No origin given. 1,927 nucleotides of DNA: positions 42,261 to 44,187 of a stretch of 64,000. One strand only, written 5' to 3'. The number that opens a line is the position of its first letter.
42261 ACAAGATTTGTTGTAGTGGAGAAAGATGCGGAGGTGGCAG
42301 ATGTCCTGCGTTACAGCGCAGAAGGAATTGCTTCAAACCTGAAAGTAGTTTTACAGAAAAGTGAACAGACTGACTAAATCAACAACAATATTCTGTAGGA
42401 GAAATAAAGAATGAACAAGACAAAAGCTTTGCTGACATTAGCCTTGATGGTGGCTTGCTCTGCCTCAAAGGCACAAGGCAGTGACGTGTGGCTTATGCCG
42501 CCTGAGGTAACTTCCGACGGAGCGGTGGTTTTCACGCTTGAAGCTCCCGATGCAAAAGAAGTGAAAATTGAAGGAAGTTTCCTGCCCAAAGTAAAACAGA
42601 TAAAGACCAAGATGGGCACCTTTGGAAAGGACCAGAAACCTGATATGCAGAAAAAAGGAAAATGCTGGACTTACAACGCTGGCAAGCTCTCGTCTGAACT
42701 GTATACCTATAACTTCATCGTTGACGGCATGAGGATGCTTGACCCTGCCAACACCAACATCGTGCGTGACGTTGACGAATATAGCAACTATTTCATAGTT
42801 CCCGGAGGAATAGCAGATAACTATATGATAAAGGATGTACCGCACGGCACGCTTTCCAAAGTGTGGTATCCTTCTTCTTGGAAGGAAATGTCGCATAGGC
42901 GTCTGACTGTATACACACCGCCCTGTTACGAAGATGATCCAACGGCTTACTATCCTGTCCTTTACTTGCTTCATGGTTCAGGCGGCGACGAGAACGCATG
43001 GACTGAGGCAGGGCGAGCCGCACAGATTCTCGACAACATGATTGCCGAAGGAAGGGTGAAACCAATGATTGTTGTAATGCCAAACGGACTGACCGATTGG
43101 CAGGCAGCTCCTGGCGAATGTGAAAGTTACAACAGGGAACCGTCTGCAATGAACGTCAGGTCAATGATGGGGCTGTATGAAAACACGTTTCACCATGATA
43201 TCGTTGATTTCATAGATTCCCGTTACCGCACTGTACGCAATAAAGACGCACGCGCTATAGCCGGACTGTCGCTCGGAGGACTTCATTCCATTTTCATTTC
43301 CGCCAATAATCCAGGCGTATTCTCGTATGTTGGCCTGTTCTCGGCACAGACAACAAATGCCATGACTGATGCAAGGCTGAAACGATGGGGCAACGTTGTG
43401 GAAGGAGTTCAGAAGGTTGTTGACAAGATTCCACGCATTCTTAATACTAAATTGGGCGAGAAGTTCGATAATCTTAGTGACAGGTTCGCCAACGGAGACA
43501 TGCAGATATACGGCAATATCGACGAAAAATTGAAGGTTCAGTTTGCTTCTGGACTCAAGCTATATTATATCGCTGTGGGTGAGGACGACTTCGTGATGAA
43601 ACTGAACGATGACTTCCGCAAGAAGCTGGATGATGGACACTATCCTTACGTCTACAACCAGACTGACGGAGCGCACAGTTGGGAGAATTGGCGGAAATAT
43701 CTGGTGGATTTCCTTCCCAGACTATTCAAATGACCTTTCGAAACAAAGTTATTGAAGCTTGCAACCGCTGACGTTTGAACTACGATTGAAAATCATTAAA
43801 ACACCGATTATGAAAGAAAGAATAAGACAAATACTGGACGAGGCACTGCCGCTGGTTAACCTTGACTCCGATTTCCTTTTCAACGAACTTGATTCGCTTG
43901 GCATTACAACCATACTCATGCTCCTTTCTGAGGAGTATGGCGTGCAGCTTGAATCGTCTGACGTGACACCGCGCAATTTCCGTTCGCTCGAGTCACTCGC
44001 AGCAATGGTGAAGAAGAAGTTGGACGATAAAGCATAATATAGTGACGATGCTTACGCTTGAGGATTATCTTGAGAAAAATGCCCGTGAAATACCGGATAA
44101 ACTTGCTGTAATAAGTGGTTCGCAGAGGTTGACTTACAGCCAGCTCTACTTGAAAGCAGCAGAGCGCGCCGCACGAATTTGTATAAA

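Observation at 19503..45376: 26-gene co-directional type II PKS/FAS-like lipid cluster of the aryl-polyene / flexirubin class, set among pectin-degradation genes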

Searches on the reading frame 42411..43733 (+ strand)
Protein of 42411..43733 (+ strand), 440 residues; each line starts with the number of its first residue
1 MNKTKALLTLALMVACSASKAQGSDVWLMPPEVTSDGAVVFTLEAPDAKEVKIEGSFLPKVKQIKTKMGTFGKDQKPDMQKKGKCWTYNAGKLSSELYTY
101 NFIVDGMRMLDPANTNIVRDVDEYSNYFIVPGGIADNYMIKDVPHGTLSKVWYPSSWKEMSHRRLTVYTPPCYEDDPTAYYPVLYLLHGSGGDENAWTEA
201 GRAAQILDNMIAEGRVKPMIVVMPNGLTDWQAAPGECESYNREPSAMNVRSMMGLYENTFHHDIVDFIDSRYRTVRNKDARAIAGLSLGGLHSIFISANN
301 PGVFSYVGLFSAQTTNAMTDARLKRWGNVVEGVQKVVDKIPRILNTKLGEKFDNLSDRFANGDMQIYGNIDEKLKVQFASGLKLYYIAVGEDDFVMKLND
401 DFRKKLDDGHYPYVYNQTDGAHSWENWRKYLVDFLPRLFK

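Call 5: search_protein_families(library=pfam, proteins=[window:42411-43733:+], max_evalue=0.01)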
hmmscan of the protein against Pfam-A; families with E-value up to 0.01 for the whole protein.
window:42411-43733:+ (440 aa): 2 families
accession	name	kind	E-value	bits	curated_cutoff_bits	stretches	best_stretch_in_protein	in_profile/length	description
PF00756.26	Esterase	-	1.8e-25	90.6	22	1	163-321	8-159/251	Putative esterase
PF16561.11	AMPK1_CBM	-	0.0092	16.6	26.8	0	75-130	25-79/85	Glycogen recognition site of AMP-activated protein kinase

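Call 8: search_protein_families(library=ncbifam, proteins=[window:42411-43733:+], max_evalue=0.001)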
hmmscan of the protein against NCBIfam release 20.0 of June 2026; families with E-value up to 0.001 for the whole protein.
window:42411-43733:+ (440 aa): 4 families
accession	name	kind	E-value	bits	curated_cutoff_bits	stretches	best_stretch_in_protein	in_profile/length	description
NF041944.1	Xylase_Ferestase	equivalog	8.1e-39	133.4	1200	1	31-314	363-624/694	bifunctional endo-1,4-beta-xylanase/feruloyl esterase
NF007758.0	PRK10439.1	equivalog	2.2e-06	26.9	222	1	276-439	289-411/418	enterochelin esterase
NF058612.1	GTNG0744Estse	equivalog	2.8e-05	24.2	450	0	255-319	97-161/242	GTNG_0744 family esterase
NF050058.1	e_dPHAscl_type1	hypoth_equivalog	4.1e-05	23.2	150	1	160-321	5-146/276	extracellular catalytic domain type 1 short-chain-length polyhydroxyalkanoate depolymerase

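Call 22: find_encoding_contigs(protein=window:42411-43733:+, flank=10000, max_places=6)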
Protein window:42411-43733:+ (440 aa): 1 contig read that carries it; 1 place shown.
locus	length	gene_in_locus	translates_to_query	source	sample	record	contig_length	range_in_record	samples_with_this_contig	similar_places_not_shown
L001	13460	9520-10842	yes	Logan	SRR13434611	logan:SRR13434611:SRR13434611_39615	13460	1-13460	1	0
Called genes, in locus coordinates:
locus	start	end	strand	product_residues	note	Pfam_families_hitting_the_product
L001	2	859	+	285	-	?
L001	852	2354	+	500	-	PF00890:FAD_binding_2 (weak), PF01266:DAO (weak), PF01593:Amino_oxidase, PF13450:NAD_binding_8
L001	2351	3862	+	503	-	PF00890:FAD_binding_2 (weak), PF01266:DAO (faint), PF01593:Amino_oxidase, PF01946:Thi4 (weak), PF13450:NAD_binding_8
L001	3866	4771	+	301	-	PF20434:BD-FAE, PF07859:Abhydrolase_3, PF00326:Peptidase_S9, PF01738:DLH (weak)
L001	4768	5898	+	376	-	PF01553:Acyltransferase (faint)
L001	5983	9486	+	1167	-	PF03176:MMPL, PF01553:Acyltransferase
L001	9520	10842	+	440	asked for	PF00756:Esterase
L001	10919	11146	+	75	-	PF00550:PP-binding (weak)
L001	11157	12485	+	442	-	PF00501:AMP-binding, PF13193:AMP-binding_C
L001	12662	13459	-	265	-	?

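Call 46: search_solved_structures(query=window:42411-43733:+, max_evalue=0.0001)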
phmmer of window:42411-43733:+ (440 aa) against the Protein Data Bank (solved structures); distinct sequences matched with E-value up to 0.0001: 20.
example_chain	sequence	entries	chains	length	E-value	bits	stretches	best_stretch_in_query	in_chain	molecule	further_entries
8bbp_B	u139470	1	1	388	3.4e-81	276.5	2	28-312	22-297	Ferulic acid esterase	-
6rzn_A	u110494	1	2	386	5.9e-81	275.7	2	28-312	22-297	Ferulic acid esterase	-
8bbp_A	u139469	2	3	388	6e-81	275.7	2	28-312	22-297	Ferulic acid esterase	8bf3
7b5v_A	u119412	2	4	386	1.1e-46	162.7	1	31-312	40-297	Carbohydrate Esterase family 1 protein with an N-terminal carbohydrate binding module fami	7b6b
6ne9_A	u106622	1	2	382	4.7e-45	157.4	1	30-315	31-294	Isoamylase protein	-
6rzo_A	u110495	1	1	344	5.1e-43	150.7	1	63-318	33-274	Ferulic acid esterase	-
6rzo_B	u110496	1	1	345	5.2e-43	150.7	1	63-318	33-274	Ferulic acid esterase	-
6mot_A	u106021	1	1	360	2.6e-41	145.1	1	98-312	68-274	Isoamylase N-terminal domain protein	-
6mou_A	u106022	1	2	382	3.5e-41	144.6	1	98-312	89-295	Isoamylase N-terminal domain protein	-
1jjf_A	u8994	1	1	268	1.5e-25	93.2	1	141-320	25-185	ENDO-1,4-BETA-XYLANASE Z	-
1jt2_A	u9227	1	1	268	3.7e-25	91.8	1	141-320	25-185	PROTEIN (ENDO-1,4-BETA-XYLANASE Z)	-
7xrt_A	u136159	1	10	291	3.7e-23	85.3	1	162-434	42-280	Ferulic acid esterase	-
5vol_A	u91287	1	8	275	4.5e-23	85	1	161-305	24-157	Putative esterase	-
8z91_A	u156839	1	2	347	8.7e-23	84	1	162-311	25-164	Esterase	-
7xrv_A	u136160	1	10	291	9.3e-23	83.9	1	162-434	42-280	Ferulic acid esterase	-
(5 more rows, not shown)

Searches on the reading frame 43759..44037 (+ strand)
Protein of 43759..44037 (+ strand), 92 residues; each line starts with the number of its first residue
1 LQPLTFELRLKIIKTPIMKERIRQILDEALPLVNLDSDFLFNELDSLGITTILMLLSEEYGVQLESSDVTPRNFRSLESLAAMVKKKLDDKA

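Call 5: search_protein_families(library=pfam, proteins=[window:43759-44037:+], max_evalue=0.01)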
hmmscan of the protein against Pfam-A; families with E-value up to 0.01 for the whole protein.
window:43759-44037:+ (92 aa): 1 family
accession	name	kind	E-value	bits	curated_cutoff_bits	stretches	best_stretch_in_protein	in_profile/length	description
PF00550.31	PP-binding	-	9.7e-07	29.4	20.8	1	20-84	5-67/67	Phosphopantetheine attachment site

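Call 8: search_protein_families(library=ncbifam, proteins=[window:43759-44037:+], max_evalue=0.001)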
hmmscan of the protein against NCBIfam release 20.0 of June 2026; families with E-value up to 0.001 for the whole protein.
window:43759-44037:+ (92 aa): 2 families
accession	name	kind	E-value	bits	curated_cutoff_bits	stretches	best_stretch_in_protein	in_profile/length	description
NF058660.1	cispen_ACP_AmcB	equivalog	2.2e-07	30.9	80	1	44-87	35-78/80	cispentacin biosynthesis acyl carrier protein AmcB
NF006617.0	PRK09184.1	subfamily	1.1e-05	25.4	70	1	42-86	44-92/96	phosphopantetheine-binding protein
